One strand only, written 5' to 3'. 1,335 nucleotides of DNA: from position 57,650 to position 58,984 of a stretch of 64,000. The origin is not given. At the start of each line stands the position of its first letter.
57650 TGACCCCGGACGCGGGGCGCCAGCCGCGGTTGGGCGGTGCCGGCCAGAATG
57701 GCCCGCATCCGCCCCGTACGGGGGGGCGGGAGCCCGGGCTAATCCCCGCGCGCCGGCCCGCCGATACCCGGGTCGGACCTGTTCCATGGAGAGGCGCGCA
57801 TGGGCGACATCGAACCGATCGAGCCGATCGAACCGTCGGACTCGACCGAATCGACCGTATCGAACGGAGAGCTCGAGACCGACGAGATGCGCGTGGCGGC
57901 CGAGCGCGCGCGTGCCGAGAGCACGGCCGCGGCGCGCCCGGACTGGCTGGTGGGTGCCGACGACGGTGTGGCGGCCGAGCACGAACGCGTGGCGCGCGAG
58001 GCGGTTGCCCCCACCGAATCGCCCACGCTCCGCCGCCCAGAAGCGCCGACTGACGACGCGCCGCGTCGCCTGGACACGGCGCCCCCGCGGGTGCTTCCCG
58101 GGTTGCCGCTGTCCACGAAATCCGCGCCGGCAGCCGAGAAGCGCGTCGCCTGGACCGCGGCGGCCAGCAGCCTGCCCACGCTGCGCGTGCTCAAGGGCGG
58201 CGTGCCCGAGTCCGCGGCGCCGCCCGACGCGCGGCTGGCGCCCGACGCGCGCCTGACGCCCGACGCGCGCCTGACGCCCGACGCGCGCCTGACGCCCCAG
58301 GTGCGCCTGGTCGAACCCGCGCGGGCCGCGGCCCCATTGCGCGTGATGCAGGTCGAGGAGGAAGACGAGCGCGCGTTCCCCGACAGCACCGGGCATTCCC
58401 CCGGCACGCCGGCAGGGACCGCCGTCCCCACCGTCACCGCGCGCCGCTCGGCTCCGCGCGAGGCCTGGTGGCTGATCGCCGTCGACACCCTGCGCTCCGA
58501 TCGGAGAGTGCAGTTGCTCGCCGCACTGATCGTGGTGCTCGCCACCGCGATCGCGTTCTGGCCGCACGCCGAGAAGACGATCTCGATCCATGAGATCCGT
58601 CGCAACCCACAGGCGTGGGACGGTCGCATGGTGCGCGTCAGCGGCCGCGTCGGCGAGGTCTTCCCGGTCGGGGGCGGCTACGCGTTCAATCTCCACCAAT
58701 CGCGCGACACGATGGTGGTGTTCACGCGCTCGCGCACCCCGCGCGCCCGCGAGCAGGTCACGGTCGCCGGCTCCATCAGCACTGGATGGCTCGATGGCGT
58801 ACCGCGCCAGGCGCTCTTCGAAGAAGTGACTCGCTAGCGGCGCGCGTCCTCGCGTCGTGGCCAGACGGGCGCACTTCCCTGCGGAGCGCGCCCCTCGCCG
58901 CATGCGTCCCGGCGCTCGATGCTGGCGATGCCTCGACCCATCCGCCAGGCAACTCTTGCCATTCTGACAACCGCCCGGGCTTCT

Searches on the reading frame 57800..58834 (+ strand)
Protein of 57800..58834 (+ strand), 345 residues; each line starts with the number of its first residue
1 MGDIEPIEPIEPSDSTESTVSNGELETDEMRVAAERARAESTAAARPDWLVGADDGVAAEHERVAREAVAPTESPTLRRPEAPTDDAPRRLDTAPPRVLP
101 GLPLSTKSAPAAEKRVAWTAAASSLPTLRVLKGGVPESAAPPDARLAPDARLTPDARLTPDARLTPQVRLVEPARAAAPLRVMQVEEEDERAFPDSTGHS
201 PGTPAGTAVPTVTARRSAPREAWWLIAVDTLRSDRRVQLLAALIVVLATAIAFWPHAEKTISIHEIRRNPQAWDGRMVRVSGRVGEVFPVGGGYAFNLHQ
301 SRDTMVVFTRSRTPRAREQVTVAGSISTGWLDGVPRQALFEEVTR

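Call 34: search_protein_families(library=pfam, proteins=[window:57800-58834:+], max_evalue=0.01)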
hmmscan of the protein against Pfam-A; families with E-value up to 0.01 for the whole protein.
window:57800-58834:+ (345 aa): 0 families

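Call 62: find_homologous_proteins(query=window:57800-58834:+, max_evalue=0.00001)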
Query window:57800-58834:+ (345 aa): 107 proteins with E <= 0.00001 among 8000 candidates.
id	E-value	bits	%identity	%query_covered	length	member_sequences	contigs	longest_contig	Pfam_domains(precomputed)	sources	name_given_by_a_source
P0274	8.5e-96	339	55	99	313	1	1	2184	-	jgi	jgi:hypothetical protein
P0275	2.8e-93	331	54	99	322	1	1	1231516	-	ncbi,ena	-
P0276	2.5e-91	324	51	99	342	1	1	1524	-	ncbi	-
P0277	1.1e-82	296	53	99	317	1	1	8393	-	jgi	jgi:hypothetical protein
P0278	2.0e-78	282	50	99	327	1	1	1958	-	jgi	jgi:hypothetical protein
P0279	1.7e-73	266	64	37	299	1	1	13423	-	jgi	jgi:hypothetical protein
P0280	3.6e-60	222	44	93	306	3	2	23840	-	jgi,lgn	jgi:hypothetical protein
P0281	6.9e-52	195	46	86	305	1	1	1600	-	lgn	-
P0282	7.7e-51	191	42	88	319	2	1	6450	-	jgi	-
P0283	2.4e-50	190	64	37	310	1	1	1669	-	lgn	-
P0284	3.3e-49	186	41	88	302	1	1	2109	-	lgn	-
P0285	7.9e-49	185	42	87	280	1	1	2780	-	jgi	jgi:hypothetical protein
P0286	1.4e-48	184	62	36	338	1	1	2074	-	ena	-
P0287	1.5e-48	184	45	86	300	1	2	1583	-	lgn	-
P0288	2.2e-48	183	45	86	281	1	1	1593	-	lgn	-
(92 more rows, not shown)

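Call 63: find_encoding_contigs(protein=P0275, flank=10000, max_places=1)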
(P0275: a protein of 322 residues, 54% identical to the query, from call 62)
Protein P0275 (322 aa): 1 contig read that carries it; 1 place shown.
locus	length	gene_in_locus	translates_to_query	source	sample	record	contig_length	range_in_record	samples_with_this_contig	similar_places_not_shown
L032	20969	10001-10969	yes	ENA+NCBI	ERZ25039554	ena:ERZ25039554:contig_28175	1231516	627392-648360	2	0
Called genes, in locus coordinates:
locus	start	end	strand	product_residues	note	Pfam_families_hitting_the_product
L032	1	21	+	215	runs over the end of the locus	PF06971:Put_DNA-bind_N, PF02629:CoA_binding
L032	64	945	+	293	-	PF00892:EamA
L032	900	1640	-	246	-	PF00005:ABC_tran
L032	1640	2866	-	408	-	-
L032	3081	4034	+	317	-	PF01544:CorA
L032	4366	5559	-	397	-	-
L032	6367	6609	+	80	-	-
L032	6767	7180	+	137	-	PF03190:Thioredox_DsbH, PF13899:Thioredoxin_7, PF13098:Thioredoxin_2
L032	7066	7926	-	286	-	-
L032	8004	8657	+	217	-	PF00578:AhpC-TSA, PF08534:Redoxin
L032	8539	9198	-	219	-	-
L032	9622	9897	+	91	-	PF02954:HTH_8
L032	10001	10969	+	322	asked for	-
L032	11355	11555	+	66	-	PF00166:Cpn10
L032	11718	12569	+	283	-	PF00118:Cpn60_TCP1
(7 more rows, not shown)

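Call 64: find_encoding_contigs(protein=P0277, flank=8000, max_places=1)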
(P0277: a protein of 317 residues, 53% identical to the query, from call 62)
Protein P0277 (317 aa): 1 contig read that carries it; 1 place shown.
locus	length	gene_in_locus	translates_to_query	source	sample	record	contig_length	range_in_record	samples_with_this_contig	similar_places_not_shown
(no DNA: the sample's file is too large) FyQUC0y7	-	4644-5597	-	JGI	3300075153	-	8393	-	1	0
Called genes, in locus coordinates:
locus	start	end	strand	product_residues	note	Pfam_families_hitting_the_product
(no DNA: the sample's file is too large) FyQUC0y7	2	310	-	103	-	?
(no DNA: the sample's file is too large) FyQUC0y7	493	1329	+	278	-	PF00149:Metallophos, PF14582:Metallophos_3 (faint)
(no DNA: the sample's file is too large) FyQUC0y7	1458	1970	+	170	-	PF03190:Thioredox_DsbH, PF00085:Thioredoxin (faint), PF13899:Thioredoxin_7, PF13098:Thioredoxin_2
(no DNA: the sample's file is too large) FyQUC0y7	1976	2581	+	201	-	PF00929:RNase_T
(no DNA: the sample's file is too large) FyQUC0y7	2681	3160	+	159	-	PF00578:AhpC-TSA, PF08534:Redoxin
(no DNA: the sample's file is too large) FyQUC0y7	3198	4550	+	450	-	PF00072:Response_reg, PF00158:Sigma54_activat, PF14532:Sigma54_activ_2, PF25601:AAA_lid_14, PF02954:HTH_8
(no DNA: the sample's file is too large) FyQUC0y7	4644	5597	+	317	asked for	-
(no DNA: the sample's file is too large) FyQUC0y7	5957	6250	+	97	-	PF00166:Cpn10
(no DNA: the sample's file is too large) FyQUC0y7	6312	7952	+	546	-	PF00118:Cpn60_TCP1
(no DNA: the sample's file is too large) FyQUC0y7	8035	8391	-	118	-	?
